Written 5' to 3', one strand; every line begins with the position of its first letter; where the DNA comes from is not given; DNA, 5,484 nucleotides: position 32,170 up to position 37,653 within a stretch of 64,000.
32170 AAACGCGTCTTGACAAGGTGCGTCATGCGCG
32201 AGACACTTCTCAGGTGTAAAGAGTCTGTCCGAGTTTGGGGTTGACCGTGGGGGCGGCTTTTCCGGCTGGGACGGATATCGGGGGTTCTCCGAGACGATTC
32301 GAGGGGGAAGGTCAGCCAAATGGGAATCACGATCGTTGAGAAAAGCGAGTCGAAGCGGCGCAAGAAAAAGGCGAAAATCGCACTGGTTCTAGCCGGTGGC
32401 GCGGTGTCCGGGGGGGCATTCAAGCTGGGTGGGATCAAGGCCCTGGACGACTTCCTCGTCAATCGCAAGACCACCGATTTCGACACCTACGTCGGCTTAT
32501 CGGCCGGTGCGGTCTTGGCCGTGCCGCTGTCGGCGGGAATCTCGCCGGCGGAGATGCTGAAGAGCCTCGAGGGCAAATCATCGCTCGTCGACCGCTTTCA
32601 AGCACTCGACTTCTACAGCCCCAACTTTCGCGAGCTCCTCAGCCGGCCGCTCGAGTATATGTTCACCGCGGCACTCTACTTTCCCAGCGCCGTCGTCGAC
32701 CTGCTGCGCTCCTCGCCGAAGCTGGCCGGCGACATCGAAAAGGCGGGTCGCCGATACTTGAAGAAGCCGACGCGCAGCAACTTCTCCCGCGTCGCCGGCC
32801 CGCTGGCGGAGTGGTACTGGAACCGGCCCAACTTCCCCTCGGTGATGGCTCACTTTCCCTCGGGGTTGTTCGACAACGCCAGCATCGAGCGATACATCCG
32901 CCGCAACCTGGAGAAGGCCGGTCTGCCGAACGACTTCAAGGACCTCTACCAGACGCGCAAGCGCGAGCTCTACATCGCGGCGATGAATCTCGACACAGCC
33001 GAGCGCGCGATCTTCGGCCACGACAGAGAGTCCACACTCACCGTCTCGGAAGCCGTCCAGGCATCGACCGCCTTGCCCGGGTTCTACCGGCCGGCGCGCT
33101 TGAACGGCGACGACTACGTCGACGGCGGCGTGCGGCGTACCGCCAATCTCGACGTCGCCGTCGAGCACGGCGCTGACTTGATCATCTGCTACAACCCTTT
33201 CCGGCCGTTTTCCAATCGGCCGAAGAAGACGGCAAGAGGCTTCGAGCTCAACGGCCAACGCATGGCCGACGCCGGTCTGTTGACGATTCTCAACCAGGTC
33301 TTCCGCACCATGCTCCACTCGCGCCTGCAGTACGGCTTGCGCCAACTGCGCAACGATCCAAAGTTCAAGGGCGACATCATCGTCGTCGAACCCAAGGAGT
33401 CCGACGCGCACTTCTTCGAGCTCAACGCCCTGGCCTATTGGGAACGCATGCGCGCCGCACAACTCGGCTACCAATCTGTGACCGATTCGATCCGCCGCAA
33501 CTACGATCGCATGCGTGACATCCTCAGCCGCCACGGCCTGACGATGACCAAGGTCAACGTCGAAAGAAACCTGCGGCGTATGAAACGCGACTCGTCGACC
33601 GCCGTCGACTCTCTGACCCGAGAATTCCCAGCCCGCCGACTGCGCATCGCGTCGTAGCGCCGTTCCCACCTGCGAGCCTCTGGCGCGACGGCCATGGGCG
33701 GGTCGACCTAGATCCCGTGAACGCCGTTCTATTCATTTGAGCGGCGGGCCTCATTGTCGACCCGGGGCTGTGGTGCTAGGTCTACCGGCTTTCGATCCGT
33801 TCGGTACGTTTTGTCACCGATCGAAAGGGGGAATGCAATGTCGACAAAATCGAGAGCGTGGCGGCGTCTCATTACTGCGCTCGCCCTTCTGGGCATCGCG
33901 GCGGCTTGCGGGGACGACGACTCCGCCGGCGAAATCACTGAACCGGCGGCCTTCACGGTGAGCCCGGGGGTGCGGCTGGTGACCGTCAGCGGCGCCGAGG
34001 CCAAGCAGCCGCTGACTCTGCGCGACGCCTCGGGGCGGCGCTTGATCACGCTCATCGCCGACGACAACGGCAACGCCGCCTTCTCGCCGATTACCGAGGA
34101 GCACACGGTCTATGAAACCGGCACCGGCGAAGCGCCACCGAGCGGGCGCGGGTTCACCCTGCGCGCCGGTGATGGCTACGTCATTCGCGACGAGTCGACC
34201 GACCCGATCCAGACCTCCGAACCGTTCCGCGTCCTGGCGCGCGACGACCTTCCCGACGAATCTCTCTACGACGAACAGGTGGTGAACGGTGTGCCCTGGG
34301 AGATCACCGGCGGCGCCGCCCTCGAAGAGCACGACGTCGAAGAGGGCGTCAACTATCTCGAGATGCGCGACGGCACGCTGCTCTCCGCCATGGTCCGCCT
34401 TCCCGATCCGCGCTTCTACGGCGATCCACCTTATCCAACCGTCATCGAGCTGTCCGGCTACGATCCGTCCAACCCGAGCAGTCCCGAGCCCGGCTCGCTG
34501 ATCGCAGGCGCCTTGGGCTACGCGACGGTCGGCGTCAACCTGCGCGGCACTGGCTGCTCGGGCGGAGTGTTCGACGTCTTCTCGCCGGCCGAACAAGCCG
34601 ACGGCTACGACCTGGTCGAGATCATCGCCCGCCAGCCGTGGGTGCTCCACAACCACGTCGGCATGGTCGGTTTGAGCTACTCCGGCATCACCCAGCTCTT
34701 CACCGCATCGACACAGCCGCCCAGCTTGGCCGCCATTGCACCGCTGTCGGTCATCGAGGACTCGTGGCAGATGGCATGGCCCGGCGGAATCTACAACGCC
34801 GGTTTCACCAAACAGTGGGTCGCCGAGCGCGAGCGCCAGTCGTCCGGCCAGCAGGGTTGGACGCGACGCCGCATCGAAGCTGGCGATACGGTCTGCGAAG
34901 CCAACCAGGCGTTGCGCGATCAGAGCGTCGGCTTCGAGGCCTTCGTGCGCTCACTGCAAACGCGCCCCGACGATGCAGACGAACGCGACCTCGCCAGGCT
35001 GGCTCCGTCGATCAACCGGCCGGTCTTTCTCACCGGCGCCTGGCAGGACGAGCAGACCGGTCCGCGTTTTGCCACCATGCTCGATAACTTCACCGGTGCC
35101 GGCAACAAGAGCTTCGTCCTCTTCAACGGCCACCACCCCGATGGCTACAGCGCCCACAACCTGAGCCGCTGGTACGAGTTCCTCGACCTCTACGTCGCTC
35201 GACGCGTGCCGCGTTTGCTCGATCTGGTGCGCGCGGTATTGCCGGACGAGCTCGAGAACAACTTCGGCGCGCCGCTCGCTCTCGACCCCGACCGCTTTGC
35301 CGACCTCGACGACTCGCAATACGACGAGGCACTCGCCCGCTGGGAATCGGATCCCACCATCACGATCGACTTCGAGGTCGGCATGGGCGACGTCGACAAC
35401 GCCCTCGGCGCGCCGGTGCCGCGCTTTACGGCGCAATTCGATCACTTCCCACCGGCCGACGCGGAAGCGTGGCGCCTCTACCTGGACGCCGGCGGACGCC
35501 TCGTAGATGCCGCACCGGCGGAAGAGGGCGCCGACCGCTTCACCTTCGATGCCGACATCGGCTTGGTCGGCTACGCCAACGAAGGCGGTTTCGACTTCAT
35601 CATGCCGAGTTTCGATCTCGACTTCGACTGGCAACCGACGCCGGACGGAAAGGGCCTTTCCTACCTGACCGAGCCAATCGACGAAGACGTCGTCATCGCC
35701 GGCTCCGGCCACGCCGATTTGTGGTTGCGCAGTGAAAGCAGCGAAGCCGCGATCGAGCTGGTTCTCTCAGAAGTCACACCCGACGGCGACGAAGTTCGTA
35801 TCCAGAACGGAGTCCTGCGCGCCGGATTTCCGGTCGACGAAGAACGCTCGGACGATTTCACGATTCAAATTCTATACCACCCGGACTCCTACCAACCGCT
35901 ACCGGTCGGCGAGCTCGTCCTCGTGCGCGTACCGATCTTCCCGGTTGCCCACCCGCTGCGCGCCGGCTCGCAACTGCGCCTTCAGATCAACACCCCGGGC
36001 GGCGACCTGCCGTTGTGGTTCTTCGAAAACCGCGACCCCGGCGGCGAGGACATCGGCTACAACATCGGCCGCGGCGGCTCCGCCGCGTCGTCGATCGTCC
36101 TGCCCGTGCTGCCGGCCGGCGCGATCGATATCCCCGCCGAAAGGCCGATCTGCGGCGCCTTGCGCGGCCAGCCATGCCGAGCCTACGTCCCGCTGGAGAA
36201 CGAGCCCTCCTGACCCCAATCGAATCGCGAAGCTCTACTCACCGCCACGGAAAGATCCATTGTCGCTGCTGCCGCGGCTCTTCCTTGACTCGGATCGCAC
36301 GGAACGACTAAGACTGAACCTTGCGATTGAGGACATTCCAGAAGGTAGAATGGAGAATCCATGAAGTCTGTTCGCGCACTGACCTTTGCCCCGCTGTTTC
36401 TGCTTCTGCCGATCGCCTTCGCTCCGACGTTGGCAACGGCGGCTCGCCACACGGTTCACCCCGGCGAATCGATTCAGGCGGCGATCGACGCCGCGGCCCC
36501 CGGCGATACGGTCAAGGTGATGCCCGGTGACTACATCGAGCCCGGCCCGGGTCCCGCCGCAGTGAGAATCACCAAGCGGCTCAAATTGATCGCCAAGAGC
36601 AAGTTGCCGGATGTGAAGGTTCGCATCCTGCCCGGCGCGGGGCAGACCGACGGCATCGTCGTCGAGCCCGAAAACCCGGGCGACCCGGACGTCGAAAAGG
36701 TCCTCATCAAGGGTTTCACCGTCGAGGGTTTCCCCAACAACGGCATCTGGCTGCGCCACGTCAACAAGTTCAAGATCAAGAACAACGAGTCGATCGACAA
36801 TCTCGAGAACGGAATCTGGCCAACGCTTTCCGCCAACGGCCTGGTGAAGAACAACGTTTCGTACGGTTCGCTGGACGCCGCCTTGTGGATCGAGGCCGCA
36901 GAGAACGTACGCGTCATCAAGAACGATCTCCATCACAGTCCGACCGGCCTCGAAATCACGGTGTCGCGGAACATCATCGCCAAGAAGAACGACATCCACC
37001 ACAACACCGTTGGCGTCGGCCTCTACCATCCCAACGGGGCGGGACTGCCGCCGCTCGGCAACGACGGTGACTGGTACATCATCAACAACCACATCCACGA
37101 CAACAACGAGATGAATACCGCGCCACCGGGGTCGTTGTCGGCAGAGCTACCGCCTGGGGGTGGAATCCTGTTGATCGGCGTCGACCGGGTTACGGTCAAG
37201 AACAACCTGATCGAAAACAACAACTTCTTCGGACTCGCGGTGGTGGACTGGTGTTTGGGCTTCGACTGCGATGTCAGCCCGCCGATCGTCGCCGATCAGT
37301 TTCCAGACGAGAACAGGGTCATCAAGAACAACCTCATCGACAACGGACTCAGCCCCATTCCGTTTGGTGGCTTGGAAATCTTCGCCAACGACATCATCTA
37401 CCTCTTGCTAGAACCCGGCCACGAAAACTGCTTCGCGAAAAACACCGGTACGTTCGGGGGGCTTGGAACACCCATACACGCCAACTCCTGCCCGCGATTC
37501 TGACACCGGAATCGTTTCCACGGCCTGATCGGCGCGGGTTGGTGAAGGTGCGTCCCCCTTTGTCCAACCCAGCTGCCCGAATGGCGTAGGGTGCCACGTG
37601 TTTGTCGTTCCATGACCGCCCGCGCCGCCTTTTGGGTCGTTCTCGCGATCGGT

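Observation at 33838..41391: Secreted protein cluster: CocE/NonD hydrolase, beta-helix protein, haem-motif PD40/TPR protein and c3-like multihaem cytochrome with dockerin-like acidic segment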

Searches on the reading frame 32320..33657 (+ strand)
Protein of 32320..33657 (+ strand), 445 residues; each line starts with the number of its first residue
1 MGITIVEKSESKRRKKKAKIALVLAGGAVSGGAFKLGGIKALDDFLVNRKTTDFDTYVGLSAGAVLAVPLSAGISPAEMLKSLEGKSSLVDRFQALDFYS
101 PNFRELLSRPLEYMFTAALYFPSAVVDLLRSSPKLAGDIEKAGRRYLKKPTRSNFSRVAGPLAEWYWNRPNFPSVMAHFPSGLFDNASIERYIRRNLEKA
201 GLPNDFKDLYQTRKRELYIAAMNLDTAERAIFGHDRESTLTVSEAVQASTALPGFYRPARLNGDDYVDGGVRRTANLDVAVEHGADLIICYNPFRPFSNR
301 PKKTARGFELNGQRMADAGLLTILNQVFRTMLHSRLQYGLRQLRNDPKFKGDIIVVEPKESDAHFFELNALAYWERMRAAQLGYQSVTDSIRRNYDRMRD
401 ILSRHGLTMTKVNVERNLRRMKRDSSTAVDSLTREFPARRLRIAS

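Call 18: search_protein_families(library=pfam, proteins=[window:32320-33657:+], max_evalue=10)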
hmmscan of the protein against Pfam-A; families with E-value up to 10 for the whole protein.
window:32320-33657:+ (445 aa): 2 families
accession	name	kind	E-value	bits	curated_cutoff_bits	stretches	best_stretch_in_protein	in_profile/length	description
PF01734.28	Patatin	-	2.7e-24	86.9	27.7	1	22-280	1-190/191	Patatin-like phospholipase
PF02120.21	Flg_hook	-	0.17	12.2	29.8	1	386-416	48-78/85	Flagellar hook-length control protein FliK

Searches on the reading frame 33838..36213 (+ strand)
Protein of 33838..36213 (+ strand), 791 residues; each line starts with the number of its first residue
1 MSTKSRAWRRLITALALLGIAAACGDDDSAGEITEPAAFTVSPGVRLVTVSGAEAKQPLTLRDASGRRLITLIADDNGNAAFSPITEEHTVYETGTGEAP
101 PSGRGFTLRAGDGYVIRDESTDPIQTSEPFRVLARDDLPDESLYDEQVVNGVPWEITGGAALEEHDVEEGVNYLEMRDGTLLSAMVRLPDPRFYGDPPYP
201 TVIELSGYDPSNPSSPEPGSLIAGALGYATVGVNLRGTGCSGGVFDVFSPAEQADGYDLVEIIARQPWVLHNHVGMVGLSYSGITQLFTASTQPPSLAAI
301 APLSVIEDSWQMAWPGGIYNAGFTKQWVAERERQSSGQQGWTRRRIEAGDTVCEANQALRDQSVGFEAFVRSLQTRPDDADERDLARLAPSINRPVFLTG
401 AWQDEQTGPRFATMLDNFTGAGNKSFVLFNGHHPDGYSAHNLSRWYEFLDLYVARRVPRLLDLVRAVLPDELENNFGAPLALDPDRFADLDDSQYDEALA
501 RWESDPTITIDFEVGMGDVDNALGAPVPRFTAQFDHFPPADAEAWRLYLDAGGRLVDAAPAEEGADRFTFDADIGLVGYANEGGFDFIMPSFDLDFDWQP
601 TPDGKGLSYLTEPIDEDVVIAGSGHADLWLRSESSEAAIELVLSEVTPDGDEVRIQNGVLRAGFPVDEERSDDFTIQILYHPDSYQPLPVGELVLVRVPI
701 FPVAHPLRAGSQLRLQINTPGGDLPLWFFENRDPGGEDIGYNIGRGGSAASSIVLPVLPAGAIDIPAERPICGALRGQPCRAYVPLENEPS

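Call 3: search_protein_families(library=pfam, proteins=[window:33838-36213:+], max_evalue=0.01)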
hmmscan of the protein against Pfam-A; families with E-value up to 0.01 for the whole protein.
window:33838-36213:+ (791 aa): 2 families
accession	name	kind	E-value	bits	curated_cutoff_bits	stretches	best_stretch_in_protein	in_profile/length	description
PF02129.25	Peptidase_S15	-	1.8e-33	116.8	23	1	178-433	1-260/262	X-Pro dipeptidyl-peptidase (S15 family)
PF08530.16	PepX_C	-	2.5e-18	67.2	22.5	1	534-719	23-178/217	X-Pro dipeptidyl-peptidase C-terminal non-catalytic domain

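Call 4: search_protein_families(library=ncbifam, proteins=[window:33838-36213:+], max_evalue=0.01)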
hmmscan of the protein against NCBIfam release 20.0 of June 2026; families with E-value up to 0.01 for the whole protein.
window:33838-36213:+ (791 aa): 3 families
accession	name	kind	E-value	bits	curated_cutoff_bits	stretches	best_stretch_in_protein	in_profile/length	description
TIGR00976.1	CocE_NonD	subfamily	1.4e-42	146.4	66.3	2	175-405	2-244/550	CocE/NonD family hydrolase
NF003782.0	PRK05371.1-3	subfamily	0.001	17.5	711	0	272-318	259-305/648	Xaa-Pro dipeptidyl-peptidase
NF003780.0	PRK05371.1-1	subfamily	0.0013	17.3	642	0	606-653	455-502/594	Xaa-Pro dipeptidyl-peptidase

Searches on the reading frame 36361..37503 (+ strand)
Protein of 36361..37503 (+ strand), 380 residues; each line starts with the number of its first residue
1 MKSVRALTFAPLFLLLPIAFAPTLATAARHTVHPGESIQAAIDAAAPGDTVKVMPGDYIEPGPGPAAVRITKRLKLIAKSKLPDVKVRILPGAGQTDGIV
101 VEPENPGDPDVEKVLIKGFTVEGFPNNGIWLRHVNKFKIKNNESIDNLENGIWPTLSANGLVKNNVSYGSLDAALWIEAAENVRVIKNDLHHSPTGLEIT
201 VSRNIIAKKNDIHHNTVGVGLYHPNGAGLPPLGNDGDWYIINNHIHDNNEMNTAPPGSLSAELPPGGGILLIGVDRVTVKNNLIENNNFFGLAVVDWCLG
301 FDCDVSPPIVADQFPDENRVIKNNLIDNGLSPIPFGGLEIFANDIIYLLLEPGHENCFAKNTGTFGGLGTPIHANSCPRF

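Call 3: search_protein_families(library=pfam, proteins=[window:36361-37503:+], max_evalue=0.01)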
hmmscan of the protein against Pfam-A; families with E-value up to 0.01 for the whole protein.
window:36361-37503:+ (380 aa): 2 families
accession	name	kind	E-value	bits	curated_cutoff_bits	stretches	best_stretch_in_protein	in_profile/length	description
PF13229.12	Beta_helix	-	2.6e-20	73.1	25.9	2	114-223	11-122/158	Right handed beta helix region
PF05048.19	NosD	-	9e-08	32.2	23.6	1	116-248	51-172/212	Periplasmic copper-binding protein (NosD)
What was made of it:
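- Checked: g2, 36361-37503: matches Beta_helix and NosD (call 3).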

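Call 4: search_protein_families(library=ncbifam, proteins=[window:36361-37503:+], max_evalue=0.01)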
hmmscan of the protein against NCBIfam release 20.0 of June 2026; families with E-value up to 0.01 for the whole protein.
window:36361-37503:+ (380 aa): 3 families
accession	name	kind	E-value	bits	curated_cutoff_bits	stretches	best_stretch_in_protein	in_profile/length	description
TIGR03805.1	beta_helix_1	subfamily_domain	1.2e-22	80.4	141.5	1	113-332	64-287/314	parallel beta-helix domain-containing protein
TIGR04247.1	NosD_copper_fam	subfamily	2.3e-10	39.6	300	2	136-222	181-269/377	nitrous oxide reductase family maturation protein NosD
TIGR03804.1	para_beta_helix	repeat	1.4e-05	24.6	19.45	0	268-295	1-27/44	parallel beta-helix repeat protein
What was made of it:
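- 36361..37503 (+): g2: exported right-handed beta-helix (NosD-like) protein, 380 aa. Conserved cluster member. TIGR03805 scores 80 bits, below its cut-off of 141 (calls 3, 4).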

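Call 68: search_solved_structures(query=window:36361-37500:+, max_evalue=1, show_alignments=1)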
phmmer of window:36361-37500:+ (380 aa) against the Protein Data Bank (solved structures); distinct sequences matched with E-value up to 1: 9.
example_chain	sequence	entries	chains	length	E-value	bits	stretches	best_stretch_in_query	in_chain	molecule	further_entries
5n0o_A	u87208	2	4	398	0.92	11.7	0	58-109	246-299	Peptide N-methyltransferase | peptide N-methyltranferase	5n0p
5n0s_A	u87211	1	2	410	0.92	11.7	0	58-109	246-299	Peptide N-methyltransferase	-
5n0u_A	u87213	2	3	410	0.98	11.6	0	58-109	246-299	Peptide N-Methyltransferase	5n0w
5n4i_A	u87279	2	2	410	0.99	11.6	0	58-109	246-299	Peptide N-methyltransferase | OphA peptide N-methyltransferase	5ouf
5n0t_A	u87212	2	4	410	0.99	11.6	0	58-109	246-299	Peptide N-methyltransferase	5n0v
5n0q_A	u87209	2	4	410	0.99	11.6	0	58-109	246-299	Peptide N-methyltransferase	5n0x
6r00_A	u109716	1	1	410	0.99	11.6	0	58-109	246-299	Peptide N-methyltransferase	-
5n0r_A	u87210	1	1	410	0.99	11.6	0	58-109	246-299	Peptide N-methyltransferase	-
5n0n_A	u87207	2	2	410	0.99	11.6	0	58-109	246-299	Peptide N-methyltransferase | OphA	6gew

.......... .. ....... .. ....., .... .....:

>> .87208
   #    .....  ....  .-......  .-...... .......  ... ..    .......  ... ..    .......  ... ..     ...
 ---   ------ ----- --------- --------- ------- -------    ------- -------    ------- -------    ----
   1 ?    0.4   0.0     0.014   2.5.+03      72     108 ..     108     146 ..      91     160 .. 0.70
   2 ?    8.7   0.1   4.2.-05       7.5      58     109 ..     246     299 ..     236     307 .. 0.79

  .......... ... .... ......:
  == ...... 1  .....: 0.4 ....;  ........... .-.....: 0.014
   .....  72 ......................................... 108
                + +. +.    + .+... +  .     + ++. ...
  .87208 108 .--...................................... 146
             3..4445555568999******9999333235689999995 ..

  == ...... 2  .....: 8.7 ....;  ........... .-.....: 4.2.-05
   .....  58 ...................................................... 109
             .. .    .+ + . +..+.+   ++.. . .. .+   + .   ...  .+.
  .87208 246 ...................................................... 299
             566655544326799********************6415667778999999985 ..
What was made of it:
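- Tried and rejected: g2 has no detectable solved relative by single-sequence search (call 68).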
